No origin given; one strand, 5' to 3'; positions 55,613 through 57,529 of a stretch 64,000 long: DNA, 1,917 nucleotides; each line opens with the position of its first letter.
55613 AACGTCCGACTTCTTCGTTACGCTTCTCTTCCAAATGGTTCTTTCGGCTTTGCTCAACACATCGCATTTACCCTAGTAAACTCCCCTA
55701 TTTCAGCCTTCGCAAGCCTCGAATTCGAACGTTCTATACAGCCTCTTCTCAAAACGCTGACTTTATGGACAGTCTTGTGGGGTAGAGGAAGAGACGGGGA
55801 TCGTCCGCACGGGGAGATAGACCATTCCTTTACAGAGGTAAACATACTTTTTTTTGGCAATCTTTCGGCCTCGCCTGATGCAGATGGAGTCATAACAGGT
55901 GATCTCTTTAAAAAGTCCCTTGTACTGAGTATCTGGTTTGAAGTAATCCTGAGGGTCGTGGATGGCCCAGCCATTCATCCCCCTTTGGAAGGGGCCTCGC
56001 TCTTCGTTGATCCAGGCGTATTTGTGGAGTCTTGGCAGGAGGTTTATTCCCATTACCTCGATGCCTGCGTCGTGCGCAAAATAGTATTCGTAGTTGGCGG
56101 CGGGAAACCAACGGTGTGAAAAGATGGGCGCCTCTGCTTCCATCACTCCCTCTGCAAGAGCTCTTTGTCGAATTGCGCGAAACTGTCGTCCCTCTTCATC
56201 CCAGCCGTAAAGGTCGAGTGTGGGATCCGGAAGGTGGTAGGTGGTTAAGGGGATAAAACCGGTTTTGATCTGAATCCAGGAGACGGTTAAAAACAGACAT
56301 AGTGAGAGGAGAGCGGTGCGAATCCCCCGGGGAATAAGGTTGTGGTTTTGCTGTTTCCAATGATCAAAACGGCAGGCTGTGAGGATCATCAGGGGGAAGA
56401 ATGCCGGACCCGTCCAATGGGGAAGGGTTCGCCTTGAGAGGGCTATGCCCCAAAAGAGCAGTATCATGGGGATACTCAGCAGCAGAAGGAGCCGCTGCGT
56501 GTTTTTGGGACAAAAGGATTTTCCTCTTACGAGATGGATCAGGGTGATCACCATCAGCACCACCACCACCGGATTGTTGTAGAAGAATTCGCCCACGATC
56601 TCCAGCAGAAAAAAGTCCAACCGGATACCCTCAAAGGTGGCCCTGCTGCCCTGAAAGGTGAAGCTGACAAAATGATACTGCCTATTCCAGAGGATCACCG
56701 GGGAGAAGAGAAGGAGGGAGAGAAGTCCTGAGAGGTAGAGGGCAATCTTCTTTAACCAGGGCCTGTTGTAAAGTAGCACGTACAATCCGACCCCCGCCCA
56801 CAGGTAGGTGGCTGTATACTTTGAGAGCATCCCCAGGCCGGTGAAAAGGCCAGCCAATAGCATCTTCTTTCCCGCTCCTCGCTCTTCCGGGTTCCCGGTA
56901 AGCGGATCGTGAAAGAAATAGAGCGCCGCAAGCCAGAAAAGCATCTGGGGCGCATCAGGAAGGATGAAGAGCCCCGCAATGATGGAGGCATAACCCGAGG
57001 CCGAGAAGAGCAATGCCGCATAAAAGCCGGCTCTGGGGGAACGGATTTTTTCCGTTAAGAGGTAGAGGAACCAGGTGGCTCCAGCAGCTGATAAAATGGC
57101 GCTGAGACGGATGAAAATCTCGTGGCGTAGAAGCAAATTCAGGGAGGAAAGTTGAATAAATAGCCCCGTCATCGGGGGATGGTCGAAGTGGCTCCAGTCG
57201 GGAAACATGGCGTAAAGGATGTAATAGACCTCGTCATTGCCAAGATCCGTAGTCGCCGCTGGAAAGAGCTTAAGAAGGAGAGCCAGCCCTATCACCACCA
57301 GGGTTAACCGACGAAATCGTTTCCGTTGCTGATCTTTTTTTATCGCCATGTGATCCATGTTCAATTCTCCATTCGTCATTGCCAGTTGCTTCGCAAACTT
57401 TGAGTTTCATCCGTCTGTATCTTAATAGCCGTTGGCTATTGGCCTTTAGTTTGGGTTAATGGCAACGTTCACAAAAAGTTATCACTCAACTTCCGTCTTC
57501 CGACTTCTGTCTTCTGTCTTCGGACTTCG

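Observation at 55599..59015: Two inverted copies of a 174-bp MITE-like element bracket a two-gene glycan-modification cassette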

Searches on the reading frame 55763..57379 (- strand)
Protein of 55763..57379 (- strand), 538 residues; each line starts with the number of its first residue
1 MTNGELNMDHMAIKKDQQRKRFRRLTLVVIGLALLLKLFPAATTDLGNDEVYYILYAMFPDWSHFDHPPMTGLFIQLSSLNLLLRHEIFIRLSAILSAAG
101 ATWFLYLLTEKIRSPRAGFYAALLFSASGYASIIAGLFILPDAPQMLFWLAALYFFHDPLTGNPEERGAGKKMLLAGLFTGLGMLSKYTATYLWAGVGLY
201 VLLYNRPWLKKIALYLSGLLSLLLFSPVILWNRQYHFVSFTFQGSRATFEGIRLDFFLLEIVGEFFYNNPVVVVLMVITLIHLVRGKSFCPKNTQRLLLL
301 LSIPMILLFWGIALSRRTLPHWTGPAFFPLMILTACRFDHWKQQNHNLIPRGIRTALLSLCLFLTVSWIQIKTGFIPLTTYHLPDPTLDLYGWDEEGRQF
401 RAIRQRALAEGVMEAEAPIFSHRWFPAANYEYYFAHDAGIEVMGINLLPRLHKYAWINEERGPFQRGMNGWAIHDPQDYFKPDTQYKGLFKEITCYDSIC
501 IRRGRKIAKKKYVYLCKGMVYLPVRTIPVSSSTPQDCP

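Call 9: search_protein_families(library=pfam, proteins=[window:55763-57379:-])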
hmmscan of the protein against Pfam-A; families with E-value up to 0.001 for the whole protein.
window:55763-57379:- (538 aa): 2 families
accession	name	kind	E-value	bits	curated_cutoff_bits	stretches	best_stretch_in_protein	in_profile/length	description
PF13231.12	PMT_2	-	2.3e-24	86.8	26.1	1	66-231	1-160/160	Dolichyl-phosphate-mannose-protein mannosyltransferase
PF02366.24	PMT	-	4.3e-08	33.5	22.7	1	85-225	80-228/245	Dolichyl-phosphate-mannose-protein mannosyltransferase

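Call 16: find_homologous_proteins(query=window:55763-57379:-)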
Query window:55763-57379:- (538 aa): 2748 proteins with E <= 0.001 among 8000 candidates; the best 120 are listed.
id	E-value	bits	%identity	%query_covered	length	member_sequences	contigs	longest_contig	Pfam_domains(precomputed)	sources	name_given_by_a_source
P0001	0.0e+0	1253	100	100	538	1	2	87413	PF02366.25,PF13231.13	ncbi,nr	ncbi:MAG: hypothetical protein CSA95_03530 [Bacteroidetes bacterium]|nr:MAG: hypothetical protein CS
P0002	1.6e-227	775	65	95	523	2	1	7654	PF02366.25,PF13231.13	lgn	-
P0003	5.0e-218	743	62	95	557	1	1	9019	PF02366.25,PF13231.13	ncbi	-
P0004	5.7e-191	654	57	94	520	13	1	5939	PF02366.25,PF13231.13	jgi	jgi:hypothetical protein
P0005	8.6e-186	637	54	95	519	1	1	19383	PF02366.25,PF13231.13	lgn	-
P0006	1.4e-184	633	54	95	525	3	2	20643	PF02366.25,PF13231.13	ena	-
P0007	1.8e-182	626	53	95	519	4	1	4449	PF02366.25,PF13231.13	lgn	-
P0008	2.0e-175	603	54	93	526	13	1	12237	PF02366.25,PF13231.13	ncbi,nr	ncbi:MAG: glycosyltransferase family 39 protein [Bacteroidales bacterium]|nr:glycosyltransferase fam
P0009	1.1e-135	472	45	91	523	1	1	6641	PF02366.25,PF13231.13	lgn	-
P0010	7.7e-135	469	45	93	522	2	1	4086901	PF02366.25,PF13231.13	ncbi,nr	ncbi:MAG: glycosyltransferase family 39 protein [Bacteroidota bacterium]|nr:glycosyltransferase fami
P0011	3.4e-134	467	44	93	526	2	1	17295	PF02366.25,PF13231.13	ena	-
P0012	5.8e-134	466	46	95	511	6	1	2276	PF02366.25,PF13231.13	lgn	-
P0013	1.5e-133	465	43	94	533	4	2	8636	PF02366.25,PF13231.13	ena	-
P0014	1.6e-133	465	42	94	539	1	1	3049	PF02366.25,PF13231.13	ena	-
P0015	3.7e-133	463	43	94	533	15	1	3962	PF02366.25,PF13231.13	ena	-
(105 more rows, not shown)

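Call 19: find_encoding_contigs(protein=P0002, flank=10000, max_places=3)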
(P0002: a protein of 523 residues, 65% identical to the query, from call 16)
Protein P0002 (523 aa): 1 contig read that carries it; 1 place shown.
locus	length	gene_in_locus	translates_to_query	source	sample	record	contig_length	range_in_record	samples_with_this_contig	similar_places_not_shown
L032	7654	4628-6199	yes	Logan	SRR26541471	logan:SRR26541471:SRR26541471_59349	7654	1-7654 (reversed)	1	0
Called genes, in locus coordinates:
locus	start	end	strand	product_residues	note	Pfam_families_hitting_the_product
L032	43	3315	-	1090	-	PF25852:DUF6242_C (faint), PF02012:BNR (faint), PF15902:Sortilin-Vps10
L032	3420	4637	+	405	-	-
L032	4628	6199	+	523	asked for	PF02366:PMT, PF13231:PMT_2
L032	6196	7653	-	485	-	?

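Call 20: find_encoding_contigs(protein=P0003, flank=10000, max_places=3)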
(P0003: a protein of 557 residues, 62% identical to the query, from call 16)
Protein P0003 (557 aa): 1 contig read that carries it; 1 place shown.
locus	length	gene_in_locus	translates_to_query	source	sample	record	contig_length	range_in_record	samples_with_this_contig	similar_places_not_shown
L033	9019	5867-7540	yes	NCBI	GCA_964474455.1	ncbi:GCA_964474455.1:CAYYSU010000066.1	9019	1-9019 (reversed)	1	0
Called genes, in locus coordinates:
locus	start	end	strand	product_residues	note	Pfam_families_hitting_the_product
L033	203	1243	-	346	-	PF00685:Sulfotransfer_1, PF13469:Sulfotransfer_3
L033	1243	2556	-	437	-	PF01943:Polysacc_synt, PF13440:Polysacc_synt_3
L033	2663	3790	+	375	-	PF01041:DegT_DnrJ_EryC1, PF00155:Aminotran_1_2, PF00266:Aminotran_5 (weak)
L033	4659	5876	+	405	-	-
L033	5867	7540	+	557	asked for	PF02366:PMT, PF13231:PMT_2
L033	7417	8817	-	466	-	PF00206:Lyase_1, PF10415:FumaraseC_C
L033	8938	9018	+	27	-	?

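Call 34: find_encoding_contigs(protein=P0005, flank=8000, max_places=2)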
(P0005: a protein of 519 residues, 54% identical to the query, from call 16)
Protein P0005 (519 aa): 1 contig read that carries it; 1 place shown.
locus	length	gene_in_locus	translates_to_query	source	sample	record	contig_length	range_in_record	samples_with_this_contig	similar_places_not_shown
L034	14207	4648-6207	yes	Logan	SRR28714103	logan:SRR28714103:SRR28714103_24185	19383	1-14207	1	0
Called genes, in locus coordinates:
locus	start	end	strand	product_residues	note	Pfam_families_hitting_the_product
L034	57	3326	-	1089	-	PF14870:PSII_BNR (faint), PF02012:BNR (faint), PF15902:Sortilin-Vps10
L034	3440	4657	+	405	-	-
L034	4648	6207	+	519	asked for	PF02366:PMT, PF13231:PMT_2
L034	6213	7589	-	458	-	PF00206:Lyase_1, PF10415:FumaraseC_C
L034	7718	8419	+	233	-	PF02146:SIR2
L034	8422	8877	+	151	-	PF21982:RecX_HTH1 (weak), PF02631:RecX_HTH2, PF21981:RecX_HTH3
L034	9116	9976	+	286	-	PF03462:PCRF, PF00472:RF-1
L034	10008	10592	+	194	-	PF01330:RuvA_N, PF00633:HHH (faint), PF14520:HHH_5, PF07499:RuvA_C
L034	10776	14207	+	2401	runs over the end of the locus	PF14349:SprA_N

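Call 35: find_encoding_contigs(protein=P0006, flank=8000, max_places=2)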
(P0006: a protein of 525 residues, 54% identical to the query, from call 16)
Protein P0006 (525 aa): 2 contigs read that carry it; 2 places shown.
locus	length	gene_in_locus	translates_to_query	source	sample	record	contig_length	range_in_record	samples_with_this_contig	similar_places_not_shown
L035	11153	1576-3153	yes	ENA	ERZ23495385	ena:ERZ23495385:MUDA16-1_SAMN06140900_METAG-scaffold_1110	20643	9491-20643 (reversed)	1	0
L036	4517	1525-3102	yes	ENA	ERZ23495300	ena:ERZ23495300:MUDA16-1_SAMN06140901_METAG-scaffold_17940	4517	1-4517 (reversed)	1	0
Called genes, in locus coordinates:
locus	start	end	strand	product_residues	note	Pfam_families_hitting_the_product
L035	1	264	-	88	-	?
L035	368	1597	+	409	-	-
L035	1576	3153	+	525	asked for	PF02366:PMT, PF13231:PMT_2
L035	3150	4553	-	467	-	PF00206:Lyase_1, PF10415:FumaraseC_C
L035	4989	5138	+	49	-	-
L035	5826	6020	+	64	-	-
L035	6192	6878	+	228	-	PF02146:SIR2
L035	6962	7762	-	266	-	PF08843:AbiEii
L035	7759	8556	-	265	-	PF09407:AbiEi_1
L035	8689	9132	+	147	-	PF21982:RecX_HTH1 (weak), PF02631:RecX_HTH2, PF21981:RecX_HTH3 (weak)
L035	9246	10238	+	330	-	PF03462:PCRF, PF00472:RF-1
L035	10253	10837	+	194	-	PF01330:RuvA_N, PF14520:HHH_5, PF21176:RecR_HhH (faint), PF07499:RuvA_C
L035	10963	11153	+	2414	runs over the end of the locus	PF14349:SprA_N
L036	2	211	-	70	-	?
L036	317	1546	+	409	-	-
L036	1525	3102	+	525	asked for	PF02366:PMT, PF13231:PMT_2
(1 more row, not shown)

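Call 36: find_encoding_contigs(protein=P0008, flank=8000, max_places=2)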
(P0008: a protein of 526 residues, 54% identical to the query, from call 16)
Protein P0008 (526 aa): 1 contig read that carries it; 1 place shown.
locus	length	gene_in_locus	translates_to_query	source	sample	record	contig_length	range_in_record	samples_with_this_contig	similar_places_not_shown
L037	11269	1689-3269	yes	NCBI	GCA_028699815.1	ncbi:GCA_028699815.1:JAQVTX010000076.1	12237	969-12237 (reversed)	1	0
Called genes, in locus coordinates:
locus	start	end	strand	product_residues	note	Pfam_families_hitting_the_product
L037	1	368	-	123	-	?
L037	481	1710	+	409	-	-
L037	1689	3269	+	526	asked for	PF02366:PMT, PF13231:PMT_2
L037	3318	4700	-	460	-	PF00206:Lyase_1, PF10415:FumaraseC_C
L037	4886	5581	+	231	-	PF02146:SIR2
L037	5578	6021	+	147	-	PF21982:RecX_HTH1 (faint), PF02631:RecX_HTH2, PF21981:RecX_HTH3 (weak)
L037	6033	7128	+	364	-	PF03462:PCRF, PF00472:RF-1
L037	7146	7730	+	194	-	PF01330:RuvA_N, PF14520:HHH_5, PF07499:RuvA_C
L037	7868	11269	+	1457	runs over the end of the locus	PF14349:SprA_N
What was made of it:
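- On MITE (prokaryotic non-autonomous DNA transposon): The evidence is indirect: where gene calls are clean, relatives have a 0-48-nt fumC/GT39 spacer where the window has the 172-nt element (calls 34-36).
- That orientation is the ancestral one, with GT39 convergent with fumC (calls 34-36).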
